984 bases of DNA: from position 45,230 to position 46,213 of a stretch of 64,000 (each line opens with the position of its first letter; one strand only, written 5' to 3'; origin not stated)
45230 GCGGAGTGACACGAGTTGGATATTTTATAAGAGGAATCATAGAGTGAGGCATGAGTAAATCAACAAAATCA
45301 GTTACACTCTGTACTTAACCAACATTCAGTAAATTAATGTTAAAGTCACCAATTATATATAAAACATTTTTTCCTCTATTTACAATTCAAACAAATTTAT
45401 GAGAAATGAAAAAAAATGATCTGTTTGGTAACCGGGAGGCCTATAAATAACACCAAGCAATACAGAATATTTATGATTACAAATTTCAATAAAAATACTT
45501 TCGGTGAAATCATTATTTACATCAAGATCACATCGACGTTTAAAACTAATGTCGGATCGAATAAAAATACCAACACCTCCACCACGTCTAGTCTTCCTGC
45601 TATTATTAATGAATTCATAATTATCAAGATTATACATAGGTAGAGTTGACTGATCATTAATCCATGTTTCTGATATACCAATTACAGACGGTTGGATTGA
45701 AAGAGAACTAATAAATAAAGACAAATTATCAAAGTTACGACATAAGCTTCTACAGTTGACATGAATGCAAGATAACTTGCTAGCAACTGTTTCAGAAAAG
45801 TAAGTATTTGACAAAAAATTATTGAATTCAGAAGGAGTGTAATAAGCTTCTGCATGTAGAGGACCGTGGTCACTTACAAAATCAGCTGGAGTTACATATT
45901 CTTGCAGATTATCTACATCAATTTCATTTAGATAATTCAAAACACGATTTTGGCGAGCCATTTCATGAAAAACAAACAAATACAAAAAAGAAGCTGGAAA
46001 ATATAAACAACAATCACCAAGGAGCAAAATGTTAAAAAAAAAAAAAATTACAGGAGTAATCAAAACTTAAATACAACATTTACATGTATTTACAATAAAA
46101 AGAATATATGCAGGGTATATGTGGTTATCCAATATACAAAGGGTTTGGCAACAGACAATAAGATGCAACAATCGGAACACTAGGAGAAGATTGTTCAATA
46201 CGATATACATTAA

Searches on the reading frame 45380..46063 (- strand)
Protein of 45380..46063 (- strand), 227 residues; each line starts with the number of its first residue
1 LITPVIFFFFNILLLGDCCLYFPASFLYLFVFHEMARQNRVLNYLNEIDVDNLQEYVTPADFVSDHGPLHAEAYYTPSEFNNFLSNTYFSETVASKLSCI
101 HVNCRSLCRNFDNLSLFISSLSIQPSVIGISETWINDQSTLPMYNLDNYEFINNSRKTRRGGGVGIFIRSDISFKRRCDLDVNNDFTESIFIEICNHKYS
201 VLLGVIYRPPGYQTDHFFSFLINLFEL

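Call 17: search_protein_families(library=pfam, proteins=[window:45380-46063:-], max_evalue=0.01)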
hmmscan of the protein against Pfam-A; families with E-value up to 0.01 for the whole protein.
window:45380-46063:- (227 aa): 1 family
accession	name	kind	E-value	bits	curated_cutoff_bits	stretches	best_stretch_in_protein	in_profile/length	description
PF03372.29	Exo_endo_phos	-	0.00013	22.3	24.5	1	113-203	21-112/225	Endonuclease/Exonuclease/phosphatase family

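Call 20: find_homologous_proteins(query=window:45380-46063:-, max_evalue=0.001)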
Query window:45380-46063:- (227 aa): 82 proteins with E <= 0.001 among 308 candidates.
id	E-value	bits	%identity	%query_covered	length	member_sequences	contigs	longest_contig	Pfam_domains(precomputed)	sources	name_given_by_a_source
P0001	3.1e-72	261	62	85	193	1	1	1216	-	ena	-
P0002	5.2e-32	129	40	77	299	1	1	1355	PF14529.13,PF03372.30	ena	-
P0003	1.3e-27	115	43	66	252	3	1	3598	PF03372.30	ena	-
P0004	2.8e-27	114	40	78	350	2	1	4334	PF14529.13,PF03372.30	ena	-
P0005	7.7e-26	109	38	78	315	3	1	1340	-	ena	-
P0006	1.0e-24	105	46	54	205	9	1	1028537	PF03372.30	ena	-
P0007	1.2e-24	105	38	64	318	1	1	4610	PF03372.30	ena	-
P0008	4.2e-24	103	40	60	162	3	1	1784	-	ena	-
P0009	6.3e-24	103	35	75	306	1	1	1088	PF03372.30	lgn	-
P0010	1.3e-23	102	44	55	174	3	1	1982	PF03372.30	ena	-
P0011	1.4e-23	102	44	53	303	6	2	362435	-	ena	-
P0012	2.7e-23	101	41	64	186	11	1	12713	-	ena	-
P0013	3.1e-23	101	41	58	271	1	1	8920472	PF03372.30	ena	-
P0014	7.0e-23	99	39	63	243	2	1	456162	-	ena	-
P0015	1.6e-22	98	39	59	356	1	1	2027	PF03372.30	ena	-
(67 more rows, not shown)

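Call 23: find_encoding_contigs(protein=P0001, max_places=3, flank=2000)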
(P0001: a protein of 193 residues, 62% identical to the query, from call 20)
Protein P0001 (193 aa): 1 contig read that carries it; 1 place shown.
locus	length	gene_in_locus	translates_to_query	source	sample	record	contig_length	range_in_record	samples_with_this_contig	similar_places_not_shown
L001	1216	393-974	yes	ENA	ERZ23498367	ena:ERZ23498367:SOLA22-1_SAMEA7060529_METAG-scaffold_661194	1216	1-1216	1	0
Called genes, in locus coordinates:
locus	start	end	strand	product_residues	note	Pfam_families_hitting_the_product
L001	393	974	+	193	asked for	-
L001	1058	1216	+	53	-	?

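Call 55: find_encoding_contigs(protein=P0006, max_places=2, flank=500)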
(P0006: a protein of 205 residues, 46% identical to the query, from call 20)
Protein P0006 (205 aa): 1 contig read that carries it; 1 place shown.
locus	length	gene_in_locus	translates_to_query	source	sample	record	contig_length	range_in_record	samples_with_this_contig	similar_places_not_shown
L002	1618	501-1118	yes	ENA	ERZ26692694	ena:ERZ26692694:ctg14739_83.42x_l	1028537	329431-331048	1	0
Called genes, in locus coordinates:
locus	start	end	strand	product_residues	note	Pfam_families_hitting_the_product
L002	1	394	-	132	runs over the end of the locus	-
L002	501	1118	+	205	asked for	PF03372:Exo_endo_phos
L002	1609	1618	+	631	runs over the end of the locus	PF00078:RVT_1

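Call 56: find_encoding_contigs(protein=P0013, max_places=2, flank=500)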
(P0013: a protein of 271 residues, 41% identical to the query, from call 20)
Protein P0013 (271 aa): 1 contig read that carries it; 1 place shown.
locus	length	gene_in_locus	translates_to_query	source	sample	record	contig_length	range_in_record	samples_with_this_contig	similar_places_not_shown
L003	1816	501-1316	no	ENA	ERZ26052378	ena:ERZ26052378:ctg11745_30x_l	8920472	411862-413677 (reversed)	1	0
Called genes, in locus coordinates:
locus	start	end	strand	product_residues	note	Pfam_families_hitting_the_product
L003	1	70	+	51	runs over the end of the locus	-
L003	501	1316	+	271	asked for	PF03372:Exo_endo_phos (weak)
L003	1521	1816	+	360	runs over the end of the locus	-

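Call 57: find_encoding_contigs(protein=P0011, max_places=2, flank=500)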
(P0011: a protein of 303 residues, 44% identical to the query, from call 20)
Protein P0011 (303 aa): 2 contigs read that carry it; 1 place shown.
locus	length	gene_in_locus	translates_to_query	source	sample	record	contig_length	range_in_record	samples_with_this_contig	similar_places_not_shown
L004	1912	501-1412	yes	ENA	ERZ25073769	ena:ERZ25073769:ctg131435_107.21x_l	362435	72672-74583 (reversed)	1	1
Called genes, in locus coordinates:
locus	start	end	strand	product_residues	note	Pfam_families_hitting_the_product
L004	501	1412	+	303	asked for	-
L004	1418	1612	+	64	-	-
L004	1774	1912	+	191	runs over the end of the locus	-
